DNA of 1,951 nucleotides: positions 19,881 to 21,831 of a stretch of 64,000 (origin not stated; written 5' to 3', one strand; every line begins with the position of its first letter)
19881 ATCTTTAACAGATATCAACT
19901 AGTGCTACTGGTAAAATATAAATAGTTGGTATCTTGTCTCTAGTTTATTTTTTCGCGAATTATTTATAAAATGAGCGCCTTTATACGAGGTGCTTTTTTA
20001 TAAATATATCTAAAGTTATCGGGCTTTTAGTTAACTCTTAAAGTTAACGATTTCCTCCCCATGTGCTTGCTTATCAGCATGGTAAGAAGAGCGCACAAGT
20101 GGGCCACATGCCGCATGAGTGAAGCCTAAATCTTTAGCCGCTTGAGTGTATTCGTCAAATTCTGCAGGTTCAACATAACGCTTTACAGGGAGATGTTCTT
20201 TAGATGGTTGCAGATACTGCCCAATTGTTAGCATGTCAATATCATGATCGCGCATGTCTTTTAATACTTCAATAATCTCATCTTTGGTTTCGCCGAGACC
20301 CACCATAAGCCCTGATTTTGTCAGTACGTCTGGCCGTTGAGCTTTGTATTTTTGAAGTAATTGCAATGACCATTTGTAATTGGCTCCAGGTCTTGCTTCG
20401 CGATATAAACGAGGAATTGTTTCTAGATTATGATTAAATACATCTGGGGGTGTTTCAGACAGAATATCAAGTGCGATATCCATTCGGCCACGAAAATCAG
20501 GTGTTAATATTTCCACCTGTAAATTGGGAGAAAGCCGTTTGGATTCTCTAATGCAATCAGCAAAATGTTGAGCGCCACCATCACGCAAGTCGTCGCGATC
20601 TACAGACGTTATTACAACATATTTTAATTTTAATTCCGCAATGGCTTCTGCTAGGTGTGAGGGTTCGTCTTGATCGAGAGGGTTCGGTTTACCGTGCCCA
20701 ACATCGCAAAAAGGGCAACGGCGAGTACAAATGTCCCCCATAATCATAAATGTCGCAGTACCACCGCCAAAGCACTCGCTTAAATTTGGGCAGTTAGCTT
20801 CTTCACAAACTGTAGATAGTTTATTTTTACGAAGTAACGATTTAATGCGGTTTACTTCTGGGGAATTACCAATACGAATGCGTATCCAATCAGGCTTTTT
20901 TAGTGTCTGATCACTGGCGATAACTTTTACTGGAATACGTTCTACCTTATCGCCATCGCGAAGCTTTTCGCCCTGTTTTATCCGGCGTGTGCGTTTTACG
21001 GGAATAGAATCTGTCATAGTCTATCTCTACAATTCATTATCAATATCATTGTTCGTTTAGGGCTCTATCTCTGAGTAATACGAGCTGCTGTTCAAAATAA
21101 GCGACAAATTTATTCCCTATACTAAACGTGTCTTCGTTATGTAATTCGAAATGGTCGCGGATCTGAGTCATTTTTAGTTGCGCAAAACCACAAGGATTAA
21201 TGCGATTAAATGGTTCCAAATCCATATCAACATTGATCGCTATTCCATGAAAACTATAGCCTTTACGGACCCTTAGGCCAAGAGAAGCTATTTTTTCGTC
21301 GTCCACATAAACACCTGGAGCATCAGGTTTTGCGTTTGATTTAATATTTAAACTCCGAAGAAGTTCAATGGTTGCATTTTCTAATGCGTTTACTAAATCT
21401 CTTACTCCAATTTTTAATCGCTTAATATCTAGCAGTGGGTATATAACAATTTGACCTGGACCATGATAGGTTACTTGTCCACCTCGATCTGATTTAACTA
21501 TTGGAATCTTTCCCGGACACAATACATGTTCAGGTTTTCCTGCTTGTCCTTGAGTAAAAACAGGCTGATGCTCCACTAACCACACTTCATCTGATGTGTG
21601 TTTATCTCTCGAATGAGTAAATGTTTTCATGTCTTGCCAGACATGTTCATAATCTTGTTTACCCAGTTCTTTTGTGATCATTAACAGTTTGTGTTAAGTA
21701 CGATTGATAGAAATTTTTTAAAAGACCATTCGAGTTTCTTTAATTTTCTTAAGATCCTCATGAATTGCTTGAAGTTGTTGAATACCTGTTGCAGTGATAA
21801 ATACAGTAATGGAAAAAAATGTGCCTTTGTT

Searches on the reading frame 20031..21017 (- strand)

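Call 54: search_protein_families(library=ncbifam, proteins=[window:20031-21017:-], max_evalue=1e-25)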
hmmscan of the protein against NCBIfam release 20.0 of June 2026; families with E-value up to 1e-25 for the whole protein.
window:20031-21017:- (328 aa): 4 families
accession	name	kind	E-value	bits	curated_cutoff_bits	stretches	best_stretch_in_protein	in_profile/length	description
NF009544.0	PRK12928.1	subfamily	5.9e-136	452.6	210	1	21-319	8-298/300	lipoyl synthase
TIGR00510.1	lipA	equivalog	5.1e-133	443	310.25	1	33-318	7-295/302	lipoyl synthase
NF004019.1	PRK05481.1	subfamily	1e-131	438.4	203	1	41-321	1-280/286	lipoyl synthase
NF053790.1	LplA_LipA_fuse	exception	2.5e-117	393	800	1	35-317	327-606/606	bifunctional lipoate--protein ligase/lipoyl synthase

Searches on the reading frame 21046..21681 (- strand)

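Call 54: search_protein_families(library=ncbifam, proteins=[window:21046-21681:-], max_evalue=1e-25)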
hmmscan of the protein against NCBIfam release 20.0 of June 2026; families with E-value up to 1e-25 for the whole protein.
window:21046-21681:- (211 aa): 5 families
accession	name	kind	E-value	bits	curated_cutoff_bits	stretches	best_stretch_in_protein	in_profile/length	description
NF010922.0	PRK14342.1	equivalog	5.7e-97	323.2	235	1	2-201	7-204/215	lipoyl(octanoyl) transferase LipB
NF010923.0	PRK14343.1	equivalog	2.9e-73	246.3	298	1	4-200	18-218/237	lipoyl(octanoyl) transferase LipB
TIGR00214.1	lipB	equivalog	1.4e-65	220.4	83.55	1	21-197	3-183/187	lipoyl(octanoyl) transferase LipB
NF010921.0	PRK14341.1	equivalog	6.1e-49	166.5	230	1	8-176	24-201/230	lipoyl(octanoyl) transferase LipB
NF010925.0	PRK14345.1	equivalog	1.4e-38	132.8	155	1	4-176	17-194/236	lipoyl(octanoyl) transferase LipB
